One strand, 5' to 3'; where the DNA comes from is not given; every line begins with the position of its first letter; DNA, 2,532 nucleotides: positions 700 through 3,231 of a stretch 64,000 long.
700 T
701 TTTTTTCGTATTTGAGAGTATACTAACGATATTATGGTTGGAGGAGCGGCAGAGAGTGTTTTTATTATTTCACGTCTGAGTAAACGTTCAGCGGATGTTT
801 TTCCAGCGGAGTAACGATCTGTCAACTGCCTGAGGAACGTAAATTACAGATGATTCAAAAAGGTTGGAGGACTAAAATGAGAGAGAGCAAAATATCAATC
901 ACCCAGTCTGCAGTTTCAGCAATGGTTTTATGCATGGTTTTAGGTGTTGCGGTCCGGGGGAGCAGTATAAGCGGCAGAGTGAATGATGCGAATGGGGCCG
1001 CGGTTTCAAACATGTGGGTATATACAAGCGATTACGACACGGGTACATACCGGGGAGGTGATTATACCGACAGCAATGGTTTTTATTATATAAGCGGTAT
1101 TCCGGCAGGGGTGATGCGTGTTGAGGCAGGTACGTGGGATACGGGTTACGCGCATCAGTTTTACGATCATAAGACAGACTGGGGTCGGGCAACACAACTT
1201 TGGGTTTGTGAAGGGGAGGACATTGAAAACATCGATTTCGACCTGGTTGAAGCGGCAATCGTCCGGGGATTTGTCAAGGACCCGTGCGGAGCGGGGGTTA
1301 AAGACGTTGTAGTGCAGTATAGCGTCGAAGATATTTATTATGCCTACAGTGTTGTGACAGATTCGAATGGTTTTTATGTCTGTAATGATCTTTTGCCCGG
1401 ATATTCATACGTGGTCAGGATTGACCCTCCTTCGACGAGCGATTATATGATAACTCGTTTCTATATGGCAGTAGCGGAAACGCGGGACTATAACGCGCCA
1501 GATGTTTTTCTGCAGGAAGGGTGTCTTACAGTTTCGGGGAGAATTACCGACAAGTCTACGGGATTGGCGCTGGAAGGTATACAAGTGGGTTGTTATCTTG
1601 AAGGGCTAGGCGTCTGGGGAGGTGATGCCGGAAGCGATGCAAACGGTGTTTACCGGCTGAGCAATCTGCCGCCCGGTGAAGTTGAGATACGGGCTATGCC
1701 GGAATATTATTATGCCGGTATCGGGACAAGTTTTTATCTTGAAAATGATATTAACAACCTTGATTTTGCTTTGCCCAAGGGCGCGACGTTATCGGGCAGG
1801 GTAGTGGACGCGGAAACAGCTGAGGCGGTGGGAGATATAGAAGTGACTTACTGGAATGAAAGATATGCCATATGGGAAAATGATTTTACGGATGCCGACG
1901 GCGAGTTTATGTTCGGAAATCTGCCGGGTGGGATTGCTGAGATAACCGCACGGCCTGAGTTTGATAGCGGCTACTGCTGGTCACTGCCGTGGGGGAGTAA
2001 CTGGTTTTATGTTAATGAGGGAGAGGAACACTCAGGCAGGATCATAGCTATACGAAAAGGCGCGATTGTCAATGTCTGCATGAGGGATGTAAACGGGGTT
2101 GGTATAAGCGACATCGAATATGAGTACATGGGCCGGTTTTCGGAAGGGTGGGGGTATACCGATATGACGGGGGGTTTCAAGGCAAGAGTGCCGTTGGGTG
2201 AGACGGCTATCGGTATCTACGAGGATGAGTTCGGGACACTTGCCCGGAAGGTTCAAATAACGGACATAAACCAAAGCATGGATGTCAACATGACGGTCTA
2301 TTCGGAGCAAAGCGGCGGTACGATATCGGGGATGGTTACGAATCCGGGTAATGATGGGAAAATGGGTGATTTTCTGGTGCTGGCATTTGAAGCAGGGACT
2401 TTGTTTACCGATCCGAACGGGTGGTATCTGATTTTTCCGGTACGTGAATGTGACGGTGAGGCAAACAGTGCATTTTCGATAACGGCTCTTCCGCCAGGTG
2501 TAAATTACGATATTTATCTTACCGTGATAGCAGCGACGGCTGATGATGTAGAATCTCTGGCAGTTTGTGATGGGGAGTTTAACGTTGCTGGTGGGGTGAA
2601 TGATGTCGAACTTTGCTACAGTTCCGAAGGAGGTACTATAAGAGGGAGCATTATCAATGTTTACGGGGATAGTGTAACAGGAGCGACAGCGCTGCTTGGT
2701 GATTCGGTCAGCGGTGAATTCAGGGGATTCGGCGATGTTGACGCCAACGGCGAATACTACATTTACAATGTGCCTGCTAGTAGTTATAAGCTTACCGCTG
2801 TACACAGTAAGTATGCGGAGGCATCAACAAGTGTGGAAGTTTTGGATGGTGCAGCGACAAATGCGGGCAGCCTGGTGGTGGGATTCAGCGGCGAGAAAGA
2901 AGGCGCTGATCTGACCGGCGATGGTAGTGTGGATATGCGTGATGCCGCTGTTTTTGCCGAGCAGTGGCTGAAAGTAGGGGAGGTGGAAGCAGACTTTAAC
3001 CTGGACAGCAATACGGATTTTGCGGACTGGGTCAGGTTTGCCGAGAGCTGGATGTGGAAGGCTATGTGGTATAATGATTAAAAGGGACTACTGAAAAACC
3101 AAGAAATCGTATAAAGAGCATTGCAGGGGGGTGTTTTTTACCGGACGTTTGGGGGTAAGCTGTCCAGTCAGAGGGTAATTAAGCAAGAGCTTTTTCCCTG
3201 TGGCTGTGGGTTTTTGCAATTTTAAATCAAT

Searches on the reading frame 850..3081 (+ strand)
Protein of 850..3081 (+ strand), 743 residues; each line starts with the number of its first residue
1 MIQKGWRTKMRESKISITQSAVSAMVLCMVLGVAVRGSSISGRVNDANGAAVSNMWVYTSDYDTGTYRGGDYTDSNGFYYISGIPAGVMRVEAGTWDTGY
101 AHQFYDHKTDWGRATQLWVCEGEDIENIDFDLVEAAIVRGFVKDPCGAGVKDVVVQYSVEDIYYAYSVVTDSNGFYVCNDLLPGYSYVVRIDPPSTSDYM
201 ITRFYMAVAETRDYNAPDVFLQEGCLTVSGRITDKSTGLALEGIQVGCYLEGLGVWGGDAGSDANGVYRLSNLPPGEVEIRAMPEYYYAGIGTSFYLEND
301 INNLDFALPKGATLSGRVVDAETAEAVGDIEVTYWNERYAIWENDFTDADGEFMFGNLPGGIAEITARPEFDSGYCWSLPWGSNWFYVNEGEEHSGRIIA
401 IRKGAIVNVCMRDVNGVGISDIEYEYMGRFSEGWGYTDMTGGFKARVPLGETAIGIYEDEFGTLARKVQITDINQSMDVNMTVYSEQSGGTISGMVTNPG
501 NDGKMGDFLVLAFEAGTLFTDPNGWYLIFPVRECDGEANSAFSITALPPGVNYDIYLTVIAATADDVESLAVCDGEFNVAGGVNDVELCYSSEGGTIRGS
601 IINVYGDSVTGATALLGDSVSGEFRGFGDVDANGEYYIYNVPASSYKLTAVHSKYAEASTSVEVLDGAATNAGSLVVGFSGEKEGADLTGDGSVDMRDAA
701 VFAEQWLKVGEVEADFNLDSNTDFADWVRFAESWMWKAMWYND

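Call 9: search_protein_families(library=pfam, max_evalue=0.001, proteins=[window:850-3081:+])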
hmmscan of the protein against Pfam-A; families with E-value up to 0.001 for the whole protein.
window:850-3081:+ (743 aa): 5 families
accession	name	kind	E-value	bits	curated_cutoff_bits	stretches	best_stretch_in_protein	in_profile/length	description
PF13620.12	CarboxypepD_reg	-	7.8e-42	142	32.3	5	39-104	1-63/82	Carboxypeptidase regulatory-like domain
PF13715.12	CarbopepD_reg_2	-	8.2e-17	61.5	32.2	0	228-282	1-50/88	CarboxypepD_reg-like domain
PF17210.9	SdrD_B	-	9.1e-12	45.6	29.7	1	143-225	17-96/112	SdrD B-like domain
PF09430.16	EMC7_beta-sandw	-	0.00011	22.9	26.6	0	621-674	19-69/122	ER membrane protein complex subunit 7, beta-sandwich domain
PF17802.7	SpaA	-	0.00011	22.7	23.1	0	233-280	8-56/91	Prealbumin-like fold domain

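Call 51: search_protein_families(library=ncbifam, max_evalue=0.01, proteins=[window:850-3081:+])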
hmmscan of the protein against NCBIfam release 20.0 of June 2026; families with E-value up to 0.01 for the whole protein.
window:850-3081:+ (743 aa): 2 families
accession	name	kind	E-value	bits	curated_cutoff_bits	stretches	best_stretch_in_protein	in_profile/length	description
NF052345.1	S_layer_anammox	exception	8.7e-08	30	1400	1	594-672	1312-1387/1596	Kustd1514 family S-layer glycoprotein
NF041540.1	dockerin_GC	domain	0.00069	20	29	1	686-734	3-63/67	GC-type dockerin domain-anchored protein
